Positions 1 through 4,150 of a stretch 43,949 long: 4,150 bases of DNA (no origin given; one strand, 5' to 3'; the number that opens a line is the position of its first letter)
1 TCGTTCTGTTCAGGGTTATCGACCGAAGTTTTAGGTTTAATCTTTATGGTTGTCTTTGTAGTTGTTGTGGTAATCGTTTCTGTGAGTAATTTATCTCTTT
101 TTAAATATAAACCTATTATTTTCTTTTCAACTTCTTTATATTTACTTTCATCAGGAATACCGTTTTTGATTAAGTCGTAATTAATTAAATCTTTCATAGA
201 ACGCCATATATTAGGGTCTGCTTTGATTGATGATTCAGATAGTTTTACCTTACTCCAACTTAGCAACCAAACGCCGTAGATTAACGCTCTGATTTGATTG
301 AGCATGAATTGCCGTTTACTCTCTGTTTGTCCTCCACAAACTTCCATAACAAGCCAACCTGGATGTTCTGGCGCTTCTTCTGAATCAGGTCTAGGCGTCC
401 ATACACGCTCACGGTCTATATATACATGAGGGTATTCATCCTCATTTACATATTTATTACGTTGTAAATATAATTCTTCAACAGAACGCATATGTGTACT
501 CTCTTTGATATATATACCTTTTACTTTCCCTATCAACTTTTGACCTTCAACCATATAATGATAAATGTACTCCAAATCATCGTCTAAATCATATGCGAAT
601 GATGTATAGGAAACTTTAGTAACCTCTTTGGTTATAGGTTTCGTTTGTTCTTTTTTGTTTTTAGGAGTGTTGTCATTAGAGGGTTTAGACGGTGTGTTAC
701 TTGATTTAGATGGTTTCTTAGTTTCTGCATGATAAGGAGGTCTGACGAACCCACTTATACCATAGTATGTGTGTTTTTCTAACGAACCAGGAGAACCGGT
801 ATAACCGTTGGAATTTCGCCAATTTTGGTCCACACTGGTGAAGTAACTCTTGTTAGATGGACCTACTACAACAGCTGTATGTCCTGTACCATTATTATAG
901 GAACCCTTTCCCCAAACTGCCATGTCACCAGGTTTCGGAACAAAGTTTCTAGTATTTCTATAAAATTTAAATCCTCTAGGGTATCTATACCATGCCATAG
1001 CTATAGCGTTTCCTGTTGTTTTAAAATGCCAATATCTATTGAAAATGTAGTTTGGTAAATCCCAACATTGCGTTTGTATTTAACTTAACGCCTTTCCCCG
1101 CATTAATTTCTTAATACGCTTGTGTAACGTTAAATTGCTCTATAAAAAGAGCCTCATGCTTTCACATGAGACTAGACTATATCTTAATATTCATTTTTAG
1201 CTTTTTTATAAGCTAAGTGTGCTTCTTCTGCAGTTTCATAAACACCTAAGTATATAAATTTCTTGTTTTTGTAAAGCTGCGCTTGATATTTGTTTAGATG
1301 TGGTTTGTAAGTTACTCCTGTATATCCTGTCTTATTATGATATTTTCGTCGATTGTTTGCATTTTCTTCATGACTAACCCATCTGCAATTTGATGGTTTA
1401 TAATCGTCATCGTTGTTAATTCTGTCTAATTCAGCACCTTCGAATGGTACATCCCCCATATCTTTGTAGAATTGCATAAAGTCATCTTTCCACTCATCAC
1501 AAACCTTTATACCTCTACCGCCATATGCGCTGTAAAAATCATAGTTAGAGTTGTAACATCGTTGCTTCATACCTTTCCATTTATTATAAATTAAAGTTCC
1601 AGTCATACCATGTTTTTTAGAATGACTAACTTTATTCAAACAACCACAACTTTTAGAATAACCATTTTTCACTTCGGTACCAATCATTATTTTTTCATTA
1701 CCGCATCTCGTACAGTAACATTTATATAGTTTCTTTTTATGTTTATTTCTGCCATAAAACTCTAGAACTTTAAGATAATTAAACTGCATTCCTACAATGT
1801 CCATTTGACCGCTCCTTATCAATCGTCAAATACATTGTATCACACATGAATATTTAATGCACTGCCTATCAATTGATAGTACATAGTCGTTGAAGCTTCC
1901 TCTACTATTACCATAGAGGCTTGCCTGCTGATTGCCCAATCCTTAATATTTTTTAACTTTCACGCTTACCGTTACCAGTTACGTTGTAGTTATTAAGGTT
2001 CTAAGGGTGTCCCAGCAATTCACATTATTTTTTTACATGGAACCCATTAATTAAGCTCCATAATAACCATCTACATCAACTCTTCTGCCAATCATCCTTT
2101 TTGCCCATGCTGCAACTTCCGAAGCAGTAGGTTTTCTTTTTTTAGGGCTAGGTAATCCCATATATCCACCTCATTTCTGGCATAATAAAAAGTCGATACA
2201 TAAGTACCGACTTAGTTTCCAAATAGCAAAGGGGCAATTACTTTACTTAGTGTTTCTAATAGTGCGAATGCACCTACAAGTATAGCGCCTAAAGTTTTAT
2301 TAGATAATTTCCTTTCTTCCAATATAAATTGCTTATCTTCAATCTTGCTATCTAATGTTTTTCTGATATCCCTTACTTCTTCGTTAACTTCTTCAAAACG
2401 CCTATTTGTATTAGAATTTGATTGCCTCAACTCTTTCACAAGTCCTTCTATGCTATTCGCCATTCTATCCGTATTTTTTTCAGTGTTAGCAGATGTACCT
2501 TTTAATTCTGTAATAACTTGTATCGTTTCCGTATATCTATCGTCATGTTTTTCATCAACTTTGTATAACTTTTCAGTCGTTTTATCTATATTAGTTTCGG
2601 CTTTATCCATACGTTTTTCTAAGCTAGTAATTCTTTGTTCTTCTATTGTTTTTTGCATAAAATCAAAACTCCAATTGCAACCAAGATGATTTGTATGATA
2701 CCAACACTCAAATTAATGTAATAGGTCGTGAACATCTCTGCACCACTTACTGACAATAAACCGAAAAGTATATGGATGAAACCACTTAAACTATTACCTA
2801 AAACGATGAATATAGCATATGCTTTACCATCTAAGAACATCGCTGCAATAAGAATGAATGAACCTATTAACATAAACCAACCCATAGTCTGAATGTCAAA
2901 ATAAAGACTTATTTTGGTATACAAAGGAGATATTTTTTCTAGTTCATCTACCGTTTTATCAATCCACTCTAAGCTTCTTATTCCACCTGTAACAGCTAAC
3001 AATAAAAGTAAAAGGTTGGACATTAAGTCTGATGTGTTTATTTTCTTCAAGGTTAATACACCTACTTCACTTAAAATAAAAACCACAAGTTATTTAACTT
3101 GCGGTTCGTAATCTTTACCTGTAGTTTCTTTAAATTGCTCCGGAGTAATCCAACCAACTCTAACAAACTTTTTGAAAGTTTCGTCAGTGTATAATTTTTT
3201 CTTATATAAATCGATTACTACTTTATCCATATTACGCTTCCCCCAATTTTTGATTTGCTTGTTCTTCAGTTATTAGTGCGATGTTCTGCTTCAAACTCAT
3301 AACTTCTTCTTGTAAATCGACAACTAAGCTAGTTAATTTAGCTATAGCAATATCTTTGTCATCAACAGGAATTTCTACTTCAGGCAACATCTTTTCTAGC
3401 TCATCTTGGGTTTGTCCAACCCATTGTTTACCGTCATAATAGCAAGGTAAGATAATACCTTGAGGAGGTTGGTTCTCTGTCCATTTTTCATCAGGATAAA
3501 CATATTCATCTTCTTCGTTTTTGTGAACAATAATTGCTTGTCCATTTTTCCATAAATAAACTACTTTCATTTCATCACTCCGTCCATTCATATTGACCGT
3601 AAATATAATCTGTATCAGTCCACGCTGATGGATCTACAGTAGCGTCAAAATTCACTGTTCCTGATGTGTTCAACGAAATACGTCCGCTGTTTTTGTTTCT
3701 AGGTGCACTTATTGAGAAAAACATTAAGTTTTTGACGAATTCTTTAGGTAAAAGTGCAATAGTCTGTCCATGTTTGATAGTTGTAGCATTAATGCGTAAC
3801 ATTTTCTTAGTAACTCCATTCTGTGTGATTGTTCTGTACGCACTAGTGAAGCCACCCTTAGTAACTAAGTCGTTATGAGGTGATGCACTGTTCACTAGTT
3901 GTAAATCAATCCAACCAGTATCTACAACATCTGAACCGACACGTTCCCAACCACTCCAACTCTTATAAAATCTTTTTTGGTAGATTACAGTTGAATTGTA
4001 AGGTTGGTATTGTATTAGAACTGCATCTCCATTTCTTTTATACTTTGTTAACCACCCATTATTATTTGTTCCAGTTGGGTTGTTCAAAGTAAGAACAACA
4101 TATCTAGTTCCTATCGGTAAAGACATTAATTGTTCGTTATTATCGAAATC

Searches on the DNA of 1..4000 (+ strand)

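Call 41: search_dna_similar(query=window:1-4000:+, collection=phages, mode=near, max_rows=12)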
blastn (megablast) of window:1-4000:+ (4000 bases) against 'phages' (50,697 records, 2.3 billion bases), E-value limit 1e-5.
Records with a match: 61; places in all: 62; records where one place covers at least 80% of the query: 0.
Best place of each record, by identity: 95-99% 12; 90-95% 15; 80-90% 34.
By first word of the organism name: Staphylococcus 59; Listeria 1; Xanthomonas 1.
By host as written in the record: Staphylococcus sp. 16; Staphylococcus epidermidis 14; Staphylococcus epidermidis NCC 100655 3; Staphylococcus aureus 3; Staphylococcus epidermidis F12 2; Staphylococcus epidermidis LM1680 2; HER 414 2; Staphylococcus epidermidis IME1348 2; and 14 more.
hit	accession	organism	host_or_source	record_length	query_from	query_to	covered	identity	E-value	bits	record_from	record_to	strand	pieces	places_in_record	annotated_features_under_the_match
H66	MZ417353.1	Staphylococcus phage PG-2021_93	Staphylococcus epidermidis S414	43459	1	3922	77%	98.7%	0e+0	5489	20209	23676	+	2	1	record has no annotation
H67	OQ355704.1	Staphylococcus phage vB_SepS_BE28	Staphylococcus epidermidis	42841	1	4000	79%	95.9%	0e+0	5089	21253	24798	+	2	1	tail associated cell-wall hydrolase | HNH endonuclease | minor tail protein | tail fiber protein | hypothetical protein (x4)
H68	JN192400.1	Staphylococcus phage vB_SepiS-phiIPLA5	Staphylococcus epidermidis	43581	11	4000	75%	98.5%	0e+0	5280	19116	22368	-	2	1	peptidoglycan hydrolase | exonuclease | hypothetical protein (x4)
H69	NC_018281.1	Staphylococcus phage vB_SepiS-phiIPLA5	Staphylococcus epidermidis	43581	11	4000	75%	98.5%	0e+0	5280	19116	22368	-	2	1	tail associated cell-wall hydrolase | exonuclease | minor tail protein | tail protein | tail fiber protein | and 1 other names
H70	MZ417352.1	Staphylococcus phage PG-2021_91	Staphylococcus epidermidis NCC 100655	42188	11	4000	75%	95.9%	0e+0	4871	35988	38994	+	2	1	record has no annotation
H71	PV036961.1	Staphylococcus phage vB_SepS_E72m5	Staphylococcus epidermidis 1457 ...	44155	1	4000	54%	98.0%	0e+0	3773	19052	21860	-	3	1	cell wall hydrolase | lower tail fiber protein | tail fiber assembly protein | holin regulator | putative tail chaperone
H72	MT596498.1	Staphylococcus phage vB_SepS_BE01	Staphylococcus epidermidis F12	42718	1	4000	54%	98.1%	0e+0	3777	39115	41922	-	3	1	glucosaminidase domain-containing protein | BppU family baseplate upper protein | hypothetical protein (x4)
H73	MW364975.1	Staphylococcus virus vB_SepS_E72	Staphylococcus epidermidis E72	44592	1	4000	54%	97.1%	0e+0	3662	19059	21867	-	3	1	cell wall hydrolase | lower tail fiber protein | tail fiber assembly protein | holin regulator | putative tail chaperone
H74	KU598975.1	Staphylococcus phage CNPx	Staphylococcus epidermidis LM1680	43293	1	4000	55%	94.6%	0e+0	3379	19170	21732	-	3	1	bifunctional autolysin Atl/N-acetylmuramoyl-L-alanine ... | hypothetical protein (x4)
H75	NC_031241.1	Staphylococcus phage CNPx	Staphylococcus epidermidis LM1680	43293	1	4000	55%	94.6%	0e+0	3379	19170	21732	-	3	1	tail associated cell-wall hydrolase | minor tail protein | tail fiber protein | DUF2951 family protein | XkdX family protein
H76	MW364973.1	Staphylococcus phage vB_SepS_456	Staphylococcus epidermidis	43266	1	4000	55%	94.5%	0e+0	3368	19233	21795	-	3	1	cell wall hydrolase | lower tail fiber protein | tail fiber assembly protein | holin regulator | putative tail chaperone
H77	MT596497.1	Staphylococcus phage 456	Staphylococcus epidermidis 414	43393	1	4000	55%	94.5%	0e+0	3362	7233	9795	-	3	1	hypothetical protein (x5)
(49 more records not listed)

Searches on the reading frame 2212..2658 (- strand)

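Call 35: search_protein_families(library=pfam, proteins=[window:2212-2658:-], max_evalue=0.01)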
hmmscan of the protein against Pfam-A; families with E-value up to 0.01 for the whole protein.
window:2212-2658:- (148 aa): 8 families
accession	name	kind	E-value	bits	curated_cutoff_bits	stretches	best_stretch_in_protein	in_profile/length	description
PF04740.18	LXG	-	0.00051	20.4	26.5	1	12-68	142-198/202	LXG domain of WXG superfamily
PF16326.10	ABC_tran_CTD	-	0.0013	19.3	32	0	6-54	6-55/69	ABC transporter C-terminal domain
PF06103.16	DUF948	-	0.0015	19.1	37.2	1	46-102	18-74/89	Bacterial protein of unknown function (DUF948)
PF00261.25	Tropomyosin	-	0.0034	17.3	38.6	1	4-107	37-139/242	Tropomyosin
PF01442.23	Apolipoprotein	-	0.0045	17.2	90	1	13-115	2-110/190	Apolipoprotein A1/A4/E domain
PF08467.15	Luteo_P1-P2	-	0.0055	16.5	27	1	71-125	213-268/339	Luteovirus RNA polymerase P1-P2/replicase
PF03938.19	OmpH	-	0.0061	17.2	32.4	1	42-120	14-94/141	Outer membrane protein (OmpH-like)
PF24611.2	Spectrin_Anc-1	-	0.0065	17.2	33.2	0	15-106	18-107/115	Nuclear anchorage protein 1, spectrin-like repeat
